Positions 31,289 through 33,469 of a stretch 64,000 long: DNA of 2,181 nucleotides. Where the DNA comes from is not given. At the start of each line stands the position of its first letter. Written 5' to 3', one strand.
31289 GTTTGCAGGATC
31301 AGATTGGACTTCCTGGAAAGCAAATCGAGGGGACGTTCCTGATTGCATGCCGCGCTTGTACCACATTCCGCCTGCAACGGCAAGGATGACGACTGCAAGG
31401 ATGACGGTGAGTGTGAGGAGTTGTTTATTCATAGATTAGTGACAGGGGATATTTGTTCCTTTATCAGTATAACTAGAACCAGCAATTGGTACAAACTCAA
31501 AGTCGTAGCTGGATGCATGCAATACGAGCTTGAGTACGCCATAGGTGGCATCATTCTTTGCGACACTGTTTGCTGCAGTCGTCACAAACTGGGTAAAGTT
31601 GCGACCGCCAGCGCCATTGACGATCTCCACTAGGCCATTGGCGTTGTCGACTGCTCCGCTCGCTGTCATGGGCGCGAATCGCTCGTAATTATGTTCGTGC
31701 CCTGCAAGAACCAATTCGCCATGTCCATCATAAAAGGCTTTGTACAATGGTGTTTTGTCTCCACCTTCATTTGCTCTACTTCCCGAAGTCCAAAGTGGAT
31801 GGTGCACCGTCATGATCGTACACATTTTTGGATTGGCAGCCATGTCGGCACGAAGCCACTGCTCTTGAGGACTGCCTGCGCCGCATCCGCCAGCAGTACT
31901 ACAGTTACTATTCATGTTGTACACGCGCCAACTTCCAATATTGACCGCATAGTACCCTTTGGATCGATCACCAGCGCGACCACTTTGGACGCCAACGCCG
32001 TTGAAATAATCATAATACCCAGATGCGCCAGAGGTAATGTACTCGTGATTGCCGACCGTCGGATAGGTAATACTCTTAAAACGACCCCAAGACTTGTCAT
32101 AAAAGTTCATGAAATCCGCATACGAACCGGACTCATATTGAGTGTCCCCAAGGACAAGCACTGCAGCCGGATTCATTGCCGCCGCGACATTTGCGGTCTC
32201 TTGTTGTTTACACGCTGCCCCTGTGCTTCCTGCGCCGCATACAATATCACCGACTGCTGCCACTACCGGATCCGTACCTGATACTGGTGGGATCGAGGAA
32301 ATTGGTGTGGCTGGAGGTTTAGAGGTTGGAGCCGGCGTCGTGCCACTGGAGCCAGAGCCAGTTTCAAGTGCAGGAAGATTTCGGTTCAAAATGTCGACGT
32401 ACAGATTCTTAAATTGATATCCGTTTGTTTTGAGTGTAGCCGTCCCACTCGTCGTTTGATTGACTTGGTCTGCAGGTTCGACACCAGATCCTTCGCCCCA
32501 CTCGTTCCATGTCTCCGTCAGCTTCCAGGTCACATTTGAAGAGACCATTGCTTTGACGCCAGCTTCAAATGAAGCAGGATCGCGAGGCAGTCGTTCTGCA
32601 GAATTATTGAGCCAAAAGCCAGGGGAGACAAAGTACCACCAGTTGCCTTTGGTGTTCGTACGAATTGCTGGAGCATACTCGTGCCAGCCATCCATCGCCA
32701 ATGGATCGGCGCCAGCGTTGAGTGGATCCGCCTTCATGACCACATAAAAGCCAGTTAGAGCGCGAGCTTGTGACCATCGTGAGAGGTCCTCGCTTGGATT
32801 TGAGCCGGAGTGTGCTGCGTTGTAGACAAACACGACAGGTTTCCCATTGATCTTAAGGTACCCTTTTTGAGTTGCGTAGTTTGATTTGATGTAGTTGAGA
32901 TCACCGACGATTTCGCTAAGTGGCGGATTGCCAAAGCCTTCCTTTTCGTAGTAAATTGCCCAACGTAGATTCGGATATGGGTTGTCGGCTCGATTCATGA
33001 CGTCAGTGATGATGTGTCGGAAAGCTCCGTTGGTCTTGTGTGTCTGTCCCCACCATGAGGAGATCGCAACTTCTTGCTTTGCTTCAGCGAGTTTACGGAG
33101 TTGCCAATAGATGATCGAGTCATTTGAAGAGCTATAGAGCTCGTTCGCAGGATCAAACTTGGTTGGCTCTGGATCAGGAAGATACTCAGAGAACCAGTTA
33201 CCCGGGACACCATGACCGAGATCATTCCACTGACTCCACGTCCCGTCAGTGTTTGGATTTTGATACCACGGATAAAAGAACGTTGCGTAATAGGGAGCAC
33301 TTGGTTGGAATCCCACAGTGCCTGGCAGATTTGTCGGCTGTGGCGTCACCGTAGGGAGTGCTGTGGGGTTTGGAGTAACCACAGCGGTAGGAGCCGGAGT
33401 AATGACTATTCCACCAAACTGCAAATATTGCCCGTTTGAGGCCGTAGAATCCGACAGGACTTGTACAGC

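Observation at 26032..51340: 25-kb single-strand array of secreted hydrolase and adhesin megaproteins, with a sixfold expansion of purple-acid-phosphatase-like metallophosphatase domains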

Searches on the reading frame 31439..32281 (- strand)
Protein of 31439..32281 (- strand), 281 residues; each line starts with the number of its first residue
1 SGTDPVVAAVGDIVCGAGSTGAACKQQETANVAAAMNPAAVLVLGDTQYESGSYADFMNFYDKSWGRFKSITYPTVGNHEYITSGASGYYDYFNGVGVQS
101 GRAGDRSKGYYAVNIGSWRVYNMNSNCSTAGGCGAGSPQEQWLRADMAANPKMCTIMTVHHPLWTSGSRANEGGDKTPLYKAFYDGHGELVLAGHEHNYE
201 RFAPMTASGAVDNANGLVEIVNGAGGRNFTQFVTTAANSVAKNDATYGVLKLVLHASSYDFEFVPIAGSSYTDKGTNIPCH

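Call 80: search_protein_representatives(alignment_id=A4)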
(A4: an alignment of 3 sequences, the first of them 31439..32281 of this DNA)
Query: 3 sequences, 279 profile positions. Proteins with E-value up to 0.001 (for the whole library): 20652; up to 1e-10: 11006; up to 1e-30: 4688. The best 150 are listed.
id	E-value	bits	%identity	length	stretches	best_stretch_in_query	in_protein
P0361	6.8e-269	905.3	-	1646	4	3-279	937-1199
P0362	4.7e-229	774.5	-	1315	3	10-279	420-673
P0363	1.6e-224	759.7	-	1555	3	2-279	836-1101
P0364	5.2e-222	751.5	-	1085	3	9-279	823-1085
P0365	6.8e-221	747.8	-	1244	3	2-279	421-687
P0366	1.8e-211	716.9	-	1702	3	3-279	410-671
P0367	2.6e-198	673.7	-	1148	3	6-279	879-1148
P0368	2.4e-191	650.8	-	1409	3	16-279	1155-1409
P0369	6.1e-189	643.0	-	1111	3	8-279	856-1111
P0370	9.1e-178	606.3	-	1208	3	16-279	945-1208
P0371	4.2e-153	525.4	-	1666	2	26-279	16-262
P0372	2.3e-150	516.4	-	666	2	6-279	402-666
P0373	5.6e-149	511.9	-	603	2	22-278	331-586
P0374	1.4e-148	510.5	-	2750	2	2-276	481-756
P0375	2.6e-148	509.7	-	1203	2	6-278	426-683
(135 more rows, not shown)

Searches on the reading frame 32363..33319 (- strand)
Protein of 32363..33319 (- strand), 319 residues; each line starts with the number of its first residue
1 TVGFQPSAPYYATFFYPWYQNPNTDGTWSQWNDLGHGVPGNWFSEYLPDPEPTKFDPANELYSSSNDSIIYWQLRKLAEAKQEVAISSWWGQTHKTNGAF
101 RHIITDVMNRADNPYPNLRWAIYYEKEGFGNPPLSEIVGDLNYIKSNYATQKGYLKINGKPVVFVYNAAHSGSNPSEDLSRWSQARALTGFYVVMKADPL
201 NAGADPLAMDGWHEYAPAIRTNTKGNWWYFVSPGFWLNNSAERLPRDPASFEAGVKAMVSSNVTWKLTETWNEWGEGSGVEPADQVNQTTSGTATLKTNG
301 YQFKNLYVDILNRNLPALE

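Call 32: search_solved_structures(query=window:32363-33319:-, max_evalue=1, show_alignments=1)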
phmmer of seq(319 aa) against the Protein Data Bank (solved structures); distinct sequences matched with E-value up to 1: 9.
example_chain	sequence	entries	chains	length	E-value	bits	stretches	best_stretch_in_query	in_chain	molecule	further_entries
4acz_B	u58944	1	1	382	2.3e-09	40.2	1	12-168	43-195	ENDO-ALPHA-MANNOSIDASE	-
4acy_A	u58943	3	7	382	2.6e-09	40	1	12-168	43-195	ENDO-ALPHA-MANNOSIDASE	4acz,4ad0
6zdc_A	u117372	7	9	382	2.4e-05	26.9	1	6-240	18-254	Glycoprotein endo-alpha-1,2-mannosidase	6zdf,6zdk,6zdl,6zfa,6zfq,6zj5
4ad1_A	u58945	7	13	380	5e-05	25.9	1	13-168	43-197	GLYCOSYL HYDROLASE FAMILY 71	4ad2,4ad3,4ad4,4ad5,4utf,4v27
5lyr_A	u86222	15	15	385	5.2e-05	25.8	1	13-169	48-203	Glycosyl hydrolase family 71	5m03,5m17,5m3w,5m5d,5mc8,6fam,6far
6zfn_AAA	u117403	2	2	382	5.7e-05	25.7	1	6-240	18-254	Glycoprotein endo-alpha-1,2-mannosidase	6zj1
5mel_A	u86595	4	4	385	0.00011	24.7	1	13-169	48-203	Glycosyl hydrolase family 71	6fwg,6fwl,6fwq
6fwo_A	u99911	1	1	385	0.00011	24.7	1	13-169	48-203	Glycosyl hydrolase family 71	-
4v28_A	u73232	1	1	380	0.00011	24.7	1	13-169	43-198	GLYCOSYL HYDROLASE FAMILY 71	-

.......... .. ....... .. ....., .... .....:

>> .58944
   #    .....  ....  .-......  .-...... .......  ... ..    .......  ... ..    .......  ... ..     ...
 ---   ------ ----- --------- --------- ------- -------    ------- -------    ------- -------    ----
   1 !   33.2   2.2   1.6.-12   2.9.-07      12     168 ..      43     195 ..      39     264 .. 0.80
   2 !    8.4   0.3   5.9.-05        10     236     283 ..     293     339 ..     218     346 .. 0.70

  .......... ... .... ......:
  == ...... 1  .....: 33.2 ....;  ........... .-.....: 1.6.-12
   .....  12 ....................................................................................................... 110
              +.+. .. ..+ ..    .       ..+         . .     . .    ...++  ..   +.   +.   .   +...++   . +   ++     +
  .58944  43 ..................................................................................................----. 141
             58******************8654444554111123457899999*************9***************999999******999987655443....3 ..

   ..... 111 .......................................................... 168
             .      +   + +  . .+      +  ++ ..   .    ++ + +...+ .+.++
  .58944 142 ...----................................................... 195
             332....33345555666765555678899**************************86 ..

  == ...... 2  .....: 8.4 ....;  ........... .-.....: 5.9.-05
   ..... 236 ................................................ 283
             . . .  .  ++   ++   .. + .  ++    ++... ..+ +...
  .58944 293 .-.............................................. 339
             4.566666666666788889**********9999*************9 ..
